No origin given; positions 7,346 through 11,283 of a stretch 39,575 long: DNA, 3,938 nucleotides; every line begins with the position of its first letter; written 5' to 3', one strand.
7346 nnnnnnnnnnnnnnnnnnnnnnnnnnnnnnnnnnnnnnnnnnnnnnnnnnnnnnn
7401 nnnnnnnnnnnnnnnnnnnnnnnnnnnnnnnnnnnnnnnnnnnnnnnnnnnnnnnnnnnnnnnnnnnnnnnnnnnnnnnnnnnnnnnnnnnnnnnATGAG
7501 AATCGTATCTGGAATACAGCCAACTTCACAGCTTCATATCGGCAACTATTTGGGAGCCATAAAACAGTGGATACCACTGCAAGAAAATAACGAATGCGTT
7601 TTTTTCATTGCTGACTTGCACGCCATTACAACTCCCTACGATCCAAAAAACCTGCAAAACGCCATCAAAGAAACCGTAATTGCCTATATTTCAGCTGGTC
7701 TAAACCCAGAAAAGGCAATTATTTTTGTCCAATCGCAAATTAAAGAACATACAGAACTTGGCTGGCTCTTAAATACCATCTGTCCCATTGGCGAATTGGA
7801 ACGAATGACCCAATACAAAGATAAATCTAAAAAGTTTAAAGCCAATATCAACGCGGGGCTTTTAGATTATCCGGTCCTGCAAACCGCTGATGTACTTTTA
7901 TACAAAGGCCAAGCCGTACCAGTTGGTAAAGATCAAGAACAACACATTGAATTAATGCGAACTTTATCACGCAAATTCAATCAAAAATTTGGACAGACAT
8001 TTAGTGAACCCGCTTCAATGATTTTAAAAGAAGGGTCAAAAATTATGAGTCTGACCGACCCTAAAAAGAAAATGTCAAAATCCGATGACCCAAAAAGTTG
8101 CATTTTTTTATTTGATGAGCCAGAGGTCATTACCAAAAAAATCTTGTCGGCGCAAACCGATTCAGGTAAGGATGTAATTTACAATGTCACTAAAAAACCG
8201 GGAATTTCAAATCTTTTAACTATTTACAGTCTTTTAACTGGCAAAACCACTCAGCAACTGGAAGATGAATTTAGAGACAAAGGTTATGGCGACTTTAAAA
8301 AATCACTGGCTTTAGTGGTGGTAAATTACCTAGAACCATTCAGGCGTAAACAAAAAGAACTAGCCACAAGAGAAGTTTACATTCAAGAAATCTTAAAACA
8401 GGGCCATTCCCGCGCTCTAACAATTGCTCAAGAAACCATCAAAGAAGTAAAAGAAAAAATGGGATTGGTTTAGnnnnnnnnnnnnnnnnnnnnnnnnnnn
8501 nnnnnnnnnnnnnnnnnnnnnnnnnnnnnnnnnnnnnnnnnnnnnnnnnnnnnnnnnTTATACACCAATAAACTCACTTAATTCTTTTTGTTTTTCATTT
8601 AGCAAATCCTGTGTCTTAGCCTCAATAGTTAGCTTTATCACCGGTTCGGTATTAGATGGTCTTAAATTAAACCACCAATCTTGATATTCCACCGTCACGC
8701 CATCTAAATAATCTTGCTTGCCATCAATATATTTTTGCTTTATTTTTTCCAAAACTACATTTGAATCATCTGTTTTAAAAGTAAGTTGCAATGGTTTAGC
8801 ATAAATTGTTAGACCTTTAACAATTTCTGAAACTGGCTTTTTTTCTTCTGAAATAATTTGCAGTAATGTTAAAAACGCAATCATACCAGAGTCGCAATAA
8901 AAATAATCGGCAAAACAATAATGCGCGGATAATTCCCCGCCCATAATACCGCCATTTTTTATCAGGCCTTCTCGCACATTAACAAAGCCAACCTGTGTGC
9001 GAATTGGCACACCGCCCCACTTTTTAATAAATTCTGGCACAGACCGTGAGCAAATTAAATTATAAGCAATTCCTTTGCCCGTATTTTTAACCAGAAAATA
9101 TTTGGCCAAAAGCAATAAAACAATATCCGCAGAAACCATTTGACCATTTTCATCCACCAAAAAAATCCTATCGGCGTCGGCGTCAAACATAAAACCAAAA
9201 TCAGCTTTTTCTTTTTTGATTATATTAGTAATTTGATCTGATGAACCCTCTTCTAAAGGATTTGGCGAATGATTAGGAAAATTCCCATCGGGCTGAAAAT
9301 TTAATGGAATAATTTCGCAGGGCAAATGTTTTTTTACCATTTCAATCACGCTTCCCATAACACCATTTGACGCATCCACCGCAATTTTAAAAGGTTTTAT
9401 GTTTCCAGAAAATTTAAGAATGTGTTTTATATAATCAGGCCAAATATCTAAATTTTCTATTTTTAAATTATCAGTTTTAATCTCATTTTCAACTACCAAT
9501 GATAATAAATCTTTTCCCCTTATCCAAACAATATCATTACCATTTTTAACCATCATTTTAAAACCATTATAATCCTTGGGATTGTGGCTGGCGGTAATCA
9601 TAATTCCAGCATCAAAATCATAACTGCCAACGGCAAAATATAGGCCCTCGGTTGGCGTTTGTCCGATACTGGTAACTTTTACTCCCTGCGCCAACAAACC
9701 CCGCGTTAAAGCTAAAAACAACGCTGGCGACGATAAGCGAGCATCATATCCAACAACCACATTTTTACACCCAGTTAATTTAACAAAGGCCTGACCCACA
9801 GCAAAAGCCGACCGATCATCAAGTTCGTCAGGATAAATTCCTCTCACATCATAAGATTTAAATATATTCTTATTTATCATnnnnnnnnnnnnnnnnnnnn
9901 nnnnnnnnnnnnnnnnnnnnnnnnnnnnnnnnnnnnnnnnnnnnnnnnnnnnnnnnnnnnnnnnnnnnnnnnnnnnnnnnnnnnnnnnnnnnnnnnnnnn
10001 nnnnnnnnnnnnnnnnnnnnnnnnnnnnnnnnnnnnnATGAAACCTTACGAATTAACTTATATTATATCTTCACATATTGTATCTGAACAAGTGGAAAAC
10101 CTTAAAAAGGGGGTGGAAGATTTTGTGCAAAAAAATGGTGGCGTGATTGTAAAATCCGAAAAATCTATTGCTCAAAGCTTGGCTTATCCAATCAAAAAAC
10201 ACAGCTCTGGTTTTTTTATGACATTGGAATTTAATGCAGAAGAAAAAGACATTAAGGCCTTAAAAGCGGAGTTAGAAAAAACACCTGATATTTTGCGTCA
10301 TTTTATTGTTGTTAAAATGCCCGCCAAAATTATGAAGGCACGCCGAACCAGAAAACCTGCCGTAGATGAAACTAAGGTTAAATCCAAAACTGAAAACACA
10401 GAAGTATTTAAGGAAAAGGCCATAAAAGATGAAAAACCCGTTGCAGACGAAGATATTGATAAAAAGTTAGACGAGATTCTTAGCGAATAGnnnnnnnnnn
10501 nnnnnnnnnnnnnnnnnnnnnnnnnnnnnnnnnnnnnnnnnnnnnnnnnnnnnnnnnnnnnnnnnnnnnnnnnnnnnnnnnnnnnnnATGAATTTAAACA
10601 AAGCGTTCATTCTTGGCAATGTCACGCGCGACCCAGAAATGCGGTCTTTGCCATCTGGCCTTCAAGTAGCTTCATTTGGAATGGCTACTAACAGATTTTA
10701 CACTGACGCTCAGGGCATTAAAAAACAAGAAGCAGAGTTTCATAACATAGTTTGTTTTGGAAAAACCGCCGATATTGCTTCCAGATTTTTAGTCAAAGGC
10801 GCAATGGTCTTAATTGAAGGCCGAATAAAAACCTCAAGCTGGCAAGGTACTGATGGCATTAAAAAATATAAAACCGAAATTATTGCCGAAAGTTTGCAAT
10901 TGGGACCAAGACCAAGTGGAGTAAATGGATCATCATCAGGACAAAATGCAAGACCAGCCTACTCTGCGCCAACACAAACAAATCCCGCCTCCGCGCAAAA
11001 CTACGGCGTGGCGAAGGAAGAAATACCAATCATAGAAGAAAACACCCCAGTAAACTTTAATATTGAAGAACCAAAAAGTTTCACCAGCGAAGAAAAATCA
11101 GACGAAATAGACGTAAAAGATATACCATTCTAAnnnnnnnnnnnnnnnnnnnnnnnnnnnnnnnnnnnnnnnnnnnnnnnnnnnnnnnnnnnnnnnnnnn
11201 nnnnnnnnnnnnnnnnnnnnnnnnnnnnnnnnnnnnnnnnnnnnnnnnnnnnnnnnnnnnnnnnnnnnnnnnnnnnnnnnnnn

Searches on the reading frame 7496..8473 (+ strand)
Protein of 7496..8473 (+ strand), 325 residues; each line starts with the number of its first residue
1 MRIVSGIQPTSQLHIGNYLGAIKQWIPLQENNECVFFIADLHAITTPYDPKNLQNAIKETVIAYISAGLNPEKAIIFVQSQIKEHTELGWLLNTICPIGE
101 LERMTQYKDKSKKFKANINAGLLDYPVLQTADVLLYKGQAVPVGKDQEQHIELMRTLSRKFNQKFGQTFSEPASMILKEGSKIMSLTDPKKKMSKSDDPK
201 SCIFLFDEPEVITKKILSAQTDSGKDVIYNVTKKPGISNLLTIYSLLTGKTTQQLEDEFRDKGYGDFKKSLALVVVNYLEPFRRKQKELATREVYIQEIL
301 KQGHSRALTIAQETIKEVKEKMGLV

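Call 30: search_protein_families(library=pfam, proteins=[window:7496-8473:+], max_evalue=0.01)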
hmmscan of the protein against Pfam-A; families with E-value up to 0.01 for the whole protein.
window:7496-8473:+ (325 aa): 1 family
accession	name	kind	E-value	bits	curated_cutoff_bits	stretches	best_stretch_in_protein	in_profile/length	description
PF00579.31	tRNA-synt_1b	-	2.4e-76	257.3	21.1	1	1-279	6-291/292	tRNA synthetases class I (W and Y)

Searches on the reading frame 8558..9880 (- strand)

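Call 30: search_protein_families(library=pfam, proteins=[window:8558-9880:-], max_evalue=0.01)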
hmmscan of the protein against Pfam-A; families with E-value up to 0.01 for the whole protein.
window:8558-9880:- (440 aa): 4 families
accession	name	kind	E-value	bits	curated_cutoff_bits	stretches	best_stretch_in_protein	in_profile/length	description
PF02878.22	PGM_PMM_I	-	4.2e-34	117.6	22.5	1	5-116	2-118/138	Phosphoglucomutase/phosphomannomutase, alpha/beta/alpha domain I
PF02879.22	PGM_PMM_II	-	7.3e-24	84.7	29.3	1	149-246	2-103/103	Phosphoglucomutase/phosphomannomutase, alpha/beta/alpha domain II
PF02880.22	PGM_PMM_III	-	3.6e-22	79.1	20.7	1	252-356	3-110/115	Phosphoglucomutase/phosphomannomutase, alpha/beta/alpha domain III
PF00408.26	PGM_PMM_IV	-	1.8e-07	31.6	23.1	1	389-434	28-65/68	Phosphoglucomutase/phosphomannomutase, C-terminal domain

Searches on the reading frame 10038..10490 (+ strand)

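Call 30: search_protein_families(library=pfam, proteins=[window:10038-10490:+], max_evalue=0.01)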
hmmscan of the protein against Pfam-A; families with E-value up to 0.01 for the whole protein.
window:10038-10490:+ (150 aa): 1 family
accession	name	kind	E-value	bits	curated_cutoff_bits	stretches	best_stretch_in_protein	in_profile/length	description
PF01250.22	Ribosomal_S6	-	1.3e-20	73.8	27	1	4-91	2-89/90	Ribosomal protein S6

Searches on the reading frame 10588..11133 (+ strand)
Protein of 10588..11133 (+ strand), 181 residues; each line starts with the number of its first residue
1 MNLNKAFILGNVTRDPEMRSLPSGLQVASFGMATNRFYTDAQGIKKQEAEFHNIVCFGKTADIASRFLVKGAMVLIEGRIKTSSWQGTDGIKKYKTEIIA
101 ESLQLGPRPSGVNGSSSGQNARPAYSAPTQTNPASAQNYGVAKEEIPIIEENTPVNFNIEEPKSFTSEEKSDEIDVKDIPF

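Call 30: search_protein_families(library=pfam, proteins=[window:10588-11133:+], max_evalue=0.01)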
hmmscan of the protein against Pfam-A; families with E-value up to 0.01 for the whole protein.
window:10588-11133:+ (181 aa): 1 family
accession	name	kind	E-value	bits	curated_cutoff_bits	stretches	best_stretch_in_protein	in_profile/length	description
PF00436.31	SSB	-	5.6e-30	103.9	26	1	3-104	1-102/104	Single-strand binding protein family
